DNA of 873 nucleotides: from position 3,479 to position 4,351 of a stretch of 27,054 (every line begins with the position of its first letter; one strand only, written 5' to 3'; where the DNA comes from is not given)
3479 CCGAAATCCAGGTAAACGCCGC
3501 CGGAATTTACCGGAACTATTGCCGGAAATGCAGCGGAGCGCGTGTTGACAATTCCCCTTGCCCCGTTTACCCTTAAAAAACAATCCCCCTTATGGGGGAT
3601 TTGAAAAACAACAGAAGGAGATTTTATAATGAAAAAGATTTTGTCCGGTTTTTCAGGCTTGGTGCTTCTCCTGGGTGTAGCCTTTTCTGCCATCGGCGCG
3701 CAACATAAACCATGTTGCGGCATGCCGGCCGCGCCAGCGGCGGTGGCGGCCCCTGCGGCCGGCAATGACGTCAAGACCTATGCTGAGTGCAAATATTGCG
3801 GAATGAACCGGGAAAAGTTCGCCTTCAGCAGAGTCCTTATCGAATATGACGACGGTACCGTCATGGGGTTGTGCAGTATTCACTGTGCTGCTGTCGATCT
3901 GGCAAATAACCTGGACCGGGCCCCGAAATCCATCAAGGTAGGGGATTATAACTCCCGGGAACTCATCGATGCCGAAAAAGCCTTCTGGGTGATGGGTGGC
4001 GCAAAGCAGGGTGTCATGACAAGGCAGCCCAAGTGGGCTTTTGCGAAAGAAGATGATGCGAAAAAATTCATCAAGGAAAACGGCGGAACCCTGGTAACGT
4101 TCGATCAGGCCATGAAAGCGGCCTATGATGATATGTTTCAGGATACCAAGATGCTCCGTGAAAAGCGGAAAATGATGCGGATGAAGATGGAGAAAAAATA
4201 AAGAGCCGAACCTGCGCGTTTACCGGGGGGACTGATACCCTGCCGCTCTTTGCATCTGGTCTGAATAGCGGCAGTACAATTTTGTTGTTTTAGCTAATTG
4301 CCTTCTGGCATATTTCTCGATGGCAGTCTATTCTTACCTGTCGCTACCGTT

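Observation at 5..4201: Candidate undescribed metal-uptake system: TBDR, His-rich exported protein, NapH-like 4Fe-4S membrane protein, Cys-rich peptide, TonB, then NosL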

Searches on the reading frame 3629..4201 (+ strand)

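Call 4: search_protein_families(library=pfam, proteins=[window:3629-4201:+], max_evalue=0.1)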
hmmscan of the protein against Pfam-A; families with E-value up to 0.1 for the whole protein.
window:3629-4201:+ (190 aa): 1 family
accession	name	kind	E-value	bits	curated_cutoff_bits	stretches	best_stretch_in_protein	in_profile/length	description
PF05573.18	NosL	-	1.2e-16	61.7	24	1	49-162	5-127/131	NosL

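Call 7: search_protein_families(library=ncbifam, proteins=[window:3629-4201:+], max_evalue=0.1)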
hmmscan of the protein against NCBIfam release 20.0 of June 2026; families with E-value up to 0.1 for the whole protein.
window:3629-4201:+ (190 aa): 1 family
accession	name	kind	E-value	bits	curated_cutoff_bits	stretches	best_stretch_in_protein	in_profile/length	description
NF034186.3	PRK14891.1-1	equivalog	0.059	13.3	73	0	53-103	3-49/51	50S ribosomal protein L24e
